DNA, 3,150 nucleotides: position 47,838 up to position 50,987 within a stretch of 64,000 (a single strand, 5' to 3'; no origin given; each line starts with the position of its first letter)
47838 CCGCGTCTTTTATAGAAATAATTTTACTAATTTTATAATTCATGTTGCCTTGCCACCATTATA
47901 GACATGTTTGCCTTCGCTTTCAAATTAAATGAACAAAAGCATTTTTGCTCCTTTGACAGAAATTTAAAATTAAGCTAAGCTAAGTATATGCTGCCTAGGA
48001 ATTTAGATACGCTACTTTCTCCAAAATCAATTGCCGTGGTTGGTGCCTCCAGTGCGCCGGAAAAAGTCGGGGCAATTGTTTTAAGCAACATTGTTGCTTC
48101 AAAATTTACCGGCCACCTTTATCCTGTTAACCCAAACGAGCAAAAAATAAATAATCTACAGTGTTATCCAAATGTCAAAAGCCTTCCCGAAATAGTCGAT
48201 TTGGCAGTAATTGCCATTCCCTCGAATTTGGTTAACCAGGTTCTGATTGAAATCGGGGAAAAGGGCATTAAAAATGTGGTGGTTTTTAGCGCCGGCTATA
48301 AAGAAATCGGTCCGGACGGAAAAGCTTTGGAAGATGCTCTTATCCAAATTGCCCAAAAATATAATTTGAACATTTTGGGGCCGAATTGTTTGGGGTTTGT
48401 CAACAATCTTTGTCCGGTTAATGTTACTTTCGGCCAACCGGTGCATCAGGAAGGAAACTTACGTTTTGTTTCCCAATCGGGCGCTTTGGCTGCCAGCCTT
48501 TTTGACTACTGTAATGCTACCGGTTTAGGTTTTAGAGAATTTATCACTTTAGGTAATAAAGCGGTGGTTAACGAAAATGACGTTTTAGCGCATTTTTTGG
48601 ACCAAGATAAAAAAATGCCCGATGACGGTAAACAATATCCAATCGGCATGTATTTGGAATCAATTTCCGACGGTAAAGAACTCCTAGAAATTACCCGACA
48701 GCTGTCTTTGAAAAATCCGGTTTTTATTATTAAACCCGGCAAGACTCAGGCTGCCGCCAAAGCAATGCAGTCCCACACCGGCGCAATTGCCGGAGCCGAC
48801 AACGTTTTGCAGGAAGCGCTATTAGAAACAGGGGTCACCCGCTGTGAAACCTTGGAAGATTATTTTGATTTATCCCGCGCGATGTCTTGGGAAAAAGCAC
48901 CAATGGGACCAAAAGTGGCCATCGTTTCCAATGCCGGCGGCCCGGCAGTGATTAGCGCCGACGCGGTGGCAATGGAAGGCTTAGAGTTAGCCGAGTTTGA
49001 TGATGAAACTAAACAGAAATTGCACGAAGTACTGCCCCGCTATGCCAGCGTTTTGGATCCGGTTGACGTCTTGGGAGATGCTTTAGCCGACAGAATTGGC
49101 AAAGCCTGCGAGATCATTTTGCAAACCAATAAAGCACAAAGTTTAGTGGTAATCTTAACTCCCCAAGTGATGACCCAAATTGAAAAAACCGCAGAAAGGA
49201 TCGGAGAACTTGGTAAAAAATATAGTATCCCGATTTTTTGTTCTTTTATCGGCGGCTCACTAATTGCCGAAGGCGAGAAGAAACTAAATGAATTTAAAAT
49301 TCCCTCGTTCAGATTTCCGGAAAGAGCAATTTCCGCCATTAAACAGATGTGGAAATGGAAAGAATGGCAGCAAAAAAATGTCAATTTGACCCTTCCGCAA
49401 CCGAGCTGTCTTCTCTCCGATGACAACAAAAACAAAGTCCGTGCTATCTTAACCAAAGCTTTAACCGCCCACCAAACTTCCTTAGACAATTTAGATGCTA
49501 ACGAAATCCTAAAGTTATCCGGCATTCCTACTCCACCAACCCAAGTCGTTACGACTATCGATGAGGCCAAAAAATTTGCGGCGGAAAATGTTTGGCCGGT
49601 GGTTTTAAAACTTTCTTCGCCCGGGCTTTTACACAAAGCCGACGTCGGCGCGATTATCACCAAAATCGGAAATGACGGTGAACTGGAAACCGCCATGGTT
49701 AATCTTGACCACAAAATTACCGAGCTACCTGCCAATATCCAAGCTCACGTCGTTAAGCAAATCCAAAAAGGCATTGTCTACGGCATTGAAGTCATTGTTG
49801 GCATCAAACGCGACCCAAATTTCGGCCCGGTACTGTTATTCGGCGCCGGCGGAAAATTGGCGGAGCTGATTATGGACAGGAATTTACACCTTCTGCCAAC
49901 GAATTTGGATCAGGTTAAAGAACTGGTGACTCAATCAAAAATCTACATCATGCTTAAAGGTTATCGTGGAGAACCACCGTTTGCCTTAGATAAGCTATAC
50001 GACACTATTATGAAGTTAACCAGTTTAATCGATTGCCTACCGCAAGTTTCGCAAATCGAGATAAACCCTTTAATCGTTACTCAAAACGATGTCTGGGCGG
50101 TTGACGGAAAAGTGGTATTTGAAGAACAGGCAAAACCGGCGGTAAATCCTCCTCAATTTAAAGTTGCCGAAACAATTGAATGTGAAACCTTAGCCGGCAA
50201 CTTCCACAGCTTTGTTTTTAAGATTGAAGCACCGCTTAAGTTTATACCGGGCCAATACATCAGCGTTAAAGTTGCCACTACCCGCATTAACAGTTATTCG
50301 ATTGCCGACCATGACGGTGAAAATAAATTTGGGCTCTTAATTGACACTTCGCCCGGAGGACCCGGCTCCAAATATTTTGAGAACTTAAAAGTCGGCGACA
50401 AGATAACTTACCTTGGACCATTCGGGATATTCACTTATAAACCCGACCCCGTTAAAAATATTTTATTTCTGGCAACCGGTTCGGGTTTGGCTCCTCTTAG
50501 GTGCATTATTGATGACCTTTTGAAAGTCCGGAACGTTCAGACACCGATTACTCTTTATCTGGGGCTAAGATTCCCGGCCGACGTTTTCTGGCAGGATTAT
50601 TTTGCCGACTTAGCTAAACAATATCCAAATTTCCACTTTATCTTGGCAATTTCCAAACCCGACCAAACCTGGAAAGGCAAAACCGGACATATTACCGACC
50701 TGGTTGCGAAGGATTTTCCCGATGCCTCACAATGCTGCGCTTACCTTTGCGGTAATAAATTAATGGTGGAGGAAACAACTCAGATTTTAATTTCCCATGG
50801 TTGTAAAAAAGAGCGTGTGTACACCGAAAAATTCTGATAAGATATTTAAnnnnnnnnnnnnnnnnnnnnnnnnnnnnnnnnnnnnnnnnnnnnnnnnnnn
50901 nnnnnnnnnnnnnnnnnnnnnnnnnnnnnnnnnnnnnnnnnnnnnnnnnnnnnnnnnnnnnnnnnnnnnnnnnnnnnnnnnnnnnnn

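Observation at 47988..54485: Acetyl-CoA synthetase (ADP-forming) fused to an FNR-like reductase, within an OFOR / FNR-like / ferredoxin module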

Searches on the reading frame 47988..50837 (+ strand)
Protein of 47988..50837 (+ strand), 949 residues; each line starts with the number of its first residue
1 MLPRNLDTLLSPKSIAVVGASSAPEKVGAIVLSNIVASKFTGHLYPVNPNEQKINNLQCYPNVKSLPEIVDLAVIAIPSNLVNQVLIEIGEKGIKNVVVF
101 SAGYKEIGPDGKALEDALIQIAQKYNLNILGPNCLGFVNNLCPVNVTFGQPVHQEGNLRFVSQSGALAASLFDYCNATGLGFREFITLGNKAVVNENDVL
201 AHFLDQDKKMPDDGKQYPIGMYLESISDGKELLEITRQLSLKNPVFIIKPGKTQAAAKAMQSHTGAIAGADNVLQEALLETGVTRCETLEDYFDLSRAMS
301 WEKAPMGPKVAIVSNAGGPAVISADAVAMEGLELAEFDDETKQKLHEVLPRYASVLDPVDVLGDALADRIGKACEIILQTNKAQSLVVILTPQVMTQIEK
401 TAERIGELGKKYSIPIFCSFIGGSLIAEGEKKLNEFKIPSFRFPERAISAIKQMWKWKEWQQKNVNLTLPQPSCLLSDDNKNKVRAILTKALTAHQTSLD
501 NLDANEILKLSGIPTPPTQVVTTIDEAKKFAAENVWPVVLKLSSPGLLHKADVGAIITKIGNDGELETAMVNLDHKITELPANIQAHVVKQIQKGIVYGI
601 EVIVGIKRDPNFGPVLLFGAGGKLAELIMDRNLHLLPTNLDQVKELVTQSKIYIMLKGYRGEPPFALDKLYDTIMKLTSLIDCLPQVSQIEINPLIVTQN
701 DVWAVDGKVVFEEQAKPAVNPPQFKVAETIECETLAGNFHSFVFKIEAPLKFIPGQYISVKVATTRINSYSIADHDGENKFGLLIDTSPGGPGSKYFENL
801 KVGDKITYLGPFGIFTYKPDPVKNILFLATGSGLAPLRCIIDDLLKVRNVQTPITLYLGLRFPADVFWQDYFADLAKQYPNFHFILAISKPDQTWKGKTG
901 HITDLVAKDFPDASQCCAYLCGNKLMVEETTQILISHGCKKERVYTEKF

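Call 8: search_protein_families(library=pfam, proteins=[window:47988-50837:+], max_evalue=0.01)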
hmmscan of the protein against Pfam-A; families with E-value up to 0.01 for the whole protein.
window:47988-50837:+ (949 aa): 7 families
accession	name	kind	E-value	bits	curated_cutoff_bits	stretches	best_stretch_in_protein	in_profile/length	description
PF13549.11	ATP-grasp_5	-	9.4e-57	192.3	27.6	1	490-710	1-220/221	ATP-grasp domain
PF13607.11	Succ_CoA_lig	-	2.3e-36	125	27.4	1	156-298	2-137/138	Succinyl-CoA ligase like flavodoxin domain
PF13380.12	CoA_binding_2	-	1.9e-24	86.8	22.8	1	13-139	1-115/116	CoA binding domain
PF00175.26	NAD_binding_1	-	8.2e-17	62.3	22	1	827-930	1-107/109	Oxidoreductase NAD-binding domain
PF02629.25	CoA_binding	-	2.2e-13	51.2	22.3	1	12-103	3-97/97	CoA binding domain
PF00970.30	FAD_binding_6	-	5.9e-11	43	21.1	1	731-817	6-99/99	Oxidoreductase FAD-binding domain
PF19045.5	Ligase_CoA_2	-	2.4e-06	28.1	23.7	1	310-457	1-154/162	Ligase-CoA domain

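Call 9: search_protein_families(library=ncbifam, proteins=[window:47988-50837:+], max_evalue=0.01)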
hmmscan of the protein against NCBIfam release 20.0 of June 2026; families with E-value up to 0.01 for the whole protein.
window:47988-50837:+ (949 aa): 31 families (the best 25 are shown)
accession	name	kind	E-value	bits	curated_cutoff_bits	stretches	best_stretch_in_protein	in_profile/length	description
NF045493.1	HydDutCoALig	equivalog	1.1e-144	483.6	1300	1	8-700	5-685/698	4-hydroxybutyrate--CoA ligase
TIGR02717.1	AcCoA-syn-alpha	equivalog_domain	6.1e-140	466.8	567.15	1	6-457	1-446/447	acetate--CoA ligase alpha subunit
NF045494.1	AcCoALig_Archglob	equivalog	5.7e-120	401.7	1200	2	5-457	217-662/665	acetate--CoA ligase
NF045492.1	HydPropCoALig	equivalog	1.2e-107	361.1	1300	2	5-458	247-697/700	3-hydroxypropionate--CoA ligase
NF045803.1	MethMoxFADbindMmoC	equivalog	2.9e-34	118.4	500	1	727-949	109-340/343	aromatic/alkene monooxygenase hydroxylase FAD-binding subunit MmoC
NF040810.1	BenC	equivalog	3.3e-32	112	430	1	738-949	118-330/333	benzoate 1,2-dioxygenase electron transfer component BenC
NF008822.0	PRK11872.1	equivalog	2.1e-30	105.9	402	1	748-949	133-335/341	anthranilate 1,2-dioxygenase electron transfer component AntC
NF005963.0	PRK08051.1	equivalog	4.9e-25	88.2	230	1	733-949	12-230/233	NAD(P)H-flavin reductase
TIGR01941.1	nqrF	equivalog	6e-25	88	295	1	789-947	238-401/405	NADH:ubiquinone reductase (Na(+)-transporting) subunit F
NF052252.1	flav_redu_LuxG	exception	1.8e-23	83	340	1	733-949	9-229/232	flavin mononucleotide reductase LuxG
TIGR02160.1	PA_CoA_Oxy5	hypoth_equivalog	1.6e-18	66.7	420.8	1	747-949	28-241/352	1,2-phenylacetyl-CoA epoxidase subunit PaaE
NF007964.0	PRK10684.1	equivalog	3.7e-17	62.3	383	1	751-949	36-237/333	NADH oxidoreductase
NF009805.0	PRK13289.1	equivalog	3.4e-16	59.2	432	1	749-949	182-392/399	NO-inducible flavohemoprotein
TIGR02911.1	sulfite_red_B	equivalog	1.6e-15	57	288.6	1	742-946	21-221/261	anaerobic sulfite reductase subunit AsrB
NF058606.1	GlBtMonoRdsGbcB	equivalog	1.1e-12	47.5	500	1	739-949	28-247/362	glycine betaine monooxygenase reductase subunit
NF040835.1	sulfhyd_HydG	equivalog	1.7e-08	34.1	650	1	720-946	13-245/292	NADPH-dependent hydrogenase/sulfhydrogenase 1 subunit gamma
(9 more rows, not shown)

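Call 15: find_homologous_proteins(query=window:47988-50834:+, max_evalue=1e-10)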
Query window:47988-50834:+ (949 aa): 7626 proteins with E <= 1e-10 among 8000 candidates; the best 120 are listed.
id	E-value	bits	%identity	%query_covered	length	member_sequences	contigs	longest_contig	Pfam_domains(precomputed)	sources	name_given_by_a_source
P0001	0.0e+0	1689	77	100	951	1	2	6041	PF02629.26,PF13607.12,PF13549.12,PF13380.13,PF19045.5,PF00175.27,PF00970.31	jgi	-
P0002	0.0e+0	1655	76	100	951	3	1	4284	PF02629.26,PF13607.12,PF13549.12,PF13380.13,PF19045.5,PF00175.27,PF00970.31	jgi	jgi:acyl-CoA synthetase (NDP forming)/NAD(P)H-flavin reductase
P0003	0.0e+0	1642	76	100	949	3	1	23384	PF02629.26,PF13607.12,PF13549.12,PF13380.13,PF00175.27,PF00970.31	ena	-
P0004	0.0e+0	1591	73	100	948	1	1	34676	PF02629.26,PF13607.12,PF13549.12,PF13380.13,PF19045.5,PF00175.27,PF00970.31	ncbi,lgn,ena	-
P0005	0.0e+0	1543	71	100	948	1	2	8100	PF02629.26,PF13607.12,PF13549.12,PF13380.13,PF19045.5,PF00175.27,PF00970.31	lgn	-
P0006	0.0e+0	1531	70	100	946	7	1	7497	PF02629.26,PF13607.12,PF13549.12,PF13380.13,PF19045.5,PF00175.27,PF00970.31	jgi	-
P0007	0.0e+0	1529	70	100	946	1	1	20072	PF02629.26,PF13607.12,PF13549.12,PF13380.13,PF19045.5,PF00175.27,PF00970.31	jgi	jgi:acetate---CoA ligase (ADP-forming)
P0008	0.0e+0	1527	70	100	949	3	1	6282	PF02629.26,PF13607.12,PF13549.12,PF13380.13,PF19045.5,PF00175.27,PF00970.31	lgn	-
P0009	0.0e+0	1524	69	100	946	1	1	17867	PF02629.26,PF13607.12,PF13549.12,PF13380.13,PF19045.5,PF00175.27,PF00970.31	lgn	-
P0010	0.0e+0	1521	70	100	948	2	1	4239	PF02629.26,PF13607.12,PF13549.12,PF13380.13,PF19045.5,PF00175.27,PF00970.31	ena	-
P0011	0.0e+0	1516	70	100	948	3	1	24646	PF02629.26,PF13607.12,PF13549.12,PF13380.13,PF19045.5,PF00175.27,PF00970.31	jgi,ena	-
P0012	0.0e+0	1504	69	100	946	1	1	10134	PF02629.26,PF13607.12,PF13549.12,PF13380.13,PF19045.5,PF00175.27,PF00970.31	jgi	jgi:acetate---CoA ligase (ADP-forming)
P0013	0.0e+0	1502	68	100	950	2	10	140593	PF02629.26,PF13607.12,PF13549.12,PF13380.13,PF19045.5,PF00175.27,PF00970.31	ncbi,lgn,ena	-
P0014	0.0e+0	1501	69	100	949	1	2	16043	PF02629.26,PF13607.12,PF13549.12,PF13380.13,PF19045.5,PF00175.27,PF00970.31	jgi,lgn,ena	-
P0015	0.0e+0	1498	69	100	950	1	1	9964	PF02629.26,PF13607.12,PF13549.12,PF13380.13,PF19045.5,PF00175.27,PF00970.31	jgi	jgi:acetyl coenzyme A synthetase (ADP forming)-like protein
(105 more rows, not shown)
